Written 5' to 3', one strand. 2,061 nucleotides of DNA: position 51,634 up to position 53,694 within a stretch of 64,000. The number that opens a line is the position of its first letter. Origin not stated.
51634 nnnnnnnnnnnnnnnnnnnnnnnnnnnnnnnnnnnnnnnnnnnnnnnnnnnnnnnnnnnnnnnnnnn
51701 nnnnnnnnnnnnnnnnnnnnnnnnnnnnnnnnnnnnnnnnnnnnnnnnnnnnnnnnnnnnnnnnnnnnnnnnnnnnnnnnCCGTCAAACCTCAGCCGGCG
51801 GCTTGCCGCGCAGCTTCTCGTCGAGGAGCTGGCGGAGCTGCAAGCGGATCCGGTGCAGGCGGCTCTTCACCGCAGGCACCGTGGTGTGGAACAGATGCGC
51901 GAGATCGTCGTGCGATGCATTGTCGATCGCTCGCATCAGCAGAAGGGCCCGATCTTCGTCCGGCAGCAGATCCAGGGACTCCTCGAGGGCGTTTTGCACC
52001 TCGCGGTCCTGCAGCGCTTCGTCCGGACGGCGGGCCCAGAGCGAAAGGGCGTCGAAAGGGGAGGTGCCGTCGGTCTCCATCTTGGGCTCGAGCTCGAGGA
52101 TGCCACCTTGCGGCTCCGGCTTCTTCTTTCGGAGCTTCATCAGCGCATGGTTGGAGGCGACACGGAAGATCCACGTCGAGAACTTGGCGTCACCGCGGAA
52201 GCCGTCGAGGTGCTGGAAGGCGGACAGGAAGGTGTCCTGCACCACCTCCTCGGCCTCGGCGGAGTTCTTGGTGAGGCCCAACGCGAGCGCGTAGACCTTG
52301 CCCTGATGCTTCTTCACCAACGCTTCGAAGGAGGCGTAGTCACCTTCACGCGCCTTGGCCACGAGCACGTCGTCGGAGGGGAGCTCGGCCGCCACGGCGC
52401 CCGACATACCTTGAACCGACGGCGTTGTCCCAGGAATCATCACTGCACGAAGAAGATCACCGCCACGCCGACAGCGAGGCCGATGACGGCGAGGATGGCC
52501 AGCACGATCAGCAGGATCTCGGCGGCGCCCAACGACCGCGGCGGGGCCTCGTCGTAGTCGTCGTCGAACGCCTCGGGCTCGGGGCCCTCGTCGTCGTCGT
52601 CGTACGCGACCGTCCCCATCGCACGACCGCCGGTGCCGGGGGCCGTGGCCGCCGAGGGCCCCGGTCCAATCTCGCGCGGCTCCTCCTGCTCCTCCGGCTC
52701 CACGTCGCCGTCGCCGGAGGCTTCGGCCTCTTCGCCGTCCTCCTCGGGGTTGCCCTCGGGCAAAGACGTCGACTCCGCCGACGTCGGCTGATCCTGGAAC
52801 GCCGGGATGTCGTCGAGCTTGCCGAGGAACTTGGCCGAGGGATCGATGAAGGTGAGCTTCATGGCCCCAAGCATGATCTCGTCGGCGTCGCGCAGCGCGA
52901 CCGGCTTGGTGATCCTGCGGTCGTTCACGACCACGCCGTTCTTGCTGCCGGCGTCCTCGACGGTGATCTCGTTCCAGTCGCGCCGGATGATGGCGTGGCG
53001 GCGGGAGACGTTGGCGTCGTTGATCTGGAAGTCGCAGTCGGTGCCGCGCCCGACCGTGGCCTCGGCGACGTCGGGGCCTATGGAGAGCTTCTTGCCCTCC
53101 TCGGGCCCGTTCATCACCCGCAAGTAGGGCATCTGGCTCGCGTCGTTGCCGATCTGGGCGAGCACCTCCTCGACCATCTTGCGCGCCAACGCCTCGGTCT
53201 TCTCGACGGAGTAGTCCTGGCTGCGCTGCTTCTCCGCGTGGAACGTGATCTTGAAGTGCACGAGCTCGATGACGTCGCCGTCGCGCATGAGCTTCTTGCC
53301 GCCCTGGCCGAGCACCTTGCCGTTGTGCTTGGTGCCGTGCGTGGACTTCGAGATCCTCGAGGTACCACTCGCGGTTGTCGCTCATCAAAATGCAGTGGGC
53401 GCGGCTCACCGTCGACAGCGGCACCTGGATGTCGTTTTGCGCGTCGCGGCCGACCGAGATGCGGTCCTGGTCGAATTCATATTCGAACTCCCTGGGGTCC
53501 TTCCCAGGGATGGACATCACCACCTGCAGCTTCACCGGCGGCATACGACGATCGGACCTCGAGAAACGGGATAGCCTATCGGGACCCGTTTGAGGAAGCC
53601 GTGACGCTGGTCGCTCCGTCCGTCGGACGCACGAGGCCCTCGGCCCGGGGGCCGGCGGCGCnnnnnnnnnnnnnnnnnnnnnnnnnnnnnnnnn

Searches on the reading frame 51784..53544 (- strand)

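Call 18: search_protein_families(library=pfam, proteins=[window:51784-53544:-], max_evalue=0.001)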
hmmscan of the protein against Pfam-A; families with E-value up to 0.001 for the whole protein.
window:51784-53544:- (586 aa): 5 families
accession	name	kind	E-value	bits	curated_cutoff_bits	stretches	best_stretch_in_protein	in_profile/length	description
PF04542.20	Sigma70_r2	-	1.7e-17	63.4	24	1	409-475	1-69/71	Sigma-70 region 2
PF08281.18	Sigma70_r4_2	-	1.6e-09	37.7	25.7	1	518-570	2-54/54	Sigma-70, region 4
PF00498.31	FHA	-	4e-08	34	20.7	1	29-66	1-39/67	FHA domain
PF16697.10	Yop-YscD_cpl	-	4.8e-06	27.2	33.2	1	21-68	11-58/94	Inner membrane component of T3SS, cytoplasmic domain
PF04545.22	Sigma70_r4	-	0.00024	21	24.1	0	524-572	2-50/50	Sigma-70, region 4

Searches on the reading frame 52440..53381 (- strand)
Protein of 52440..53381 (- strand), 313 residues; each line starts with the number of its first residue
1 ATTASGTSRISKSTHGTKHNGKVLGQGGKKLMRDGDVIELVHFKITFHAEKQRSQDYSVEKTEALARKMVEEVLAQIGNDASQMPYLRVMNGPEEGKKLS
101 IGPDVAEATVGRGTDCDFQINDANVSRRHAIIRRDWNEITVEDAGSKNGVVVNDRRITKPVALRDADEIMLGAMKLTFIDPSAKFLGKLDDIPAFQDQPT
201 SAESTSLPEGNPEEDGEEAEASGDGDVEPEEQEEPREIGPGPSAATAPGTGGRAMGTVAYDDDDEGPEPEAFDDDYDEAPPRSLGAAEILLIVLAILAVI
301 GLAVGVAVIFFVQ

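Call 18: search_protein_families(library=pfam, proteins=[window:52440-53315:-], max_evalue=0.001)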
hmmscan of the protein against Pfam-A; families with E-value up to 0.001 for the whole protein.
window:52440-53315:- (291 aa): 2 families
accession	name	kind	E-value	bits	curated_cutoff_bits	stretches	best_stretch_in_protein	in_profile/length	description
PF00498.31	FHA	-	3.9e-20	72.5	20.7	1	87-150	2-67/67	FHA domain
PF16697.10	Yop-YscD_cpl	-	1.9e-17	63.7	33.2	1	66-158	1-92/94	Inner membrane component of T3SS, cytoplasmic domain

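Call 21: search_protein_families(library=pfam, proteins=[window:52440-53381:-], max_evalue=0.01)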
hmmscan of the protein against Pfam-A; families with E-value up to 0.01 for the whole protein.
window:52440-53381:- (313 aa): 2 families
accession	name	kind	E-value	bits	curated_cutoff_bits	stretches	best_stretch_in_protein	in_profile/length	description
PF00498.31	FHA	-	1.9e-23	83.1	20.7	1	109-172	2-67/67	FHA domain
PF16697.10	Yop-YscD_cpl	-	2.1e-17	63.6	33.2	1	88-180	1-92/94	Inner membrane component of T3SS, cytoplasmic domain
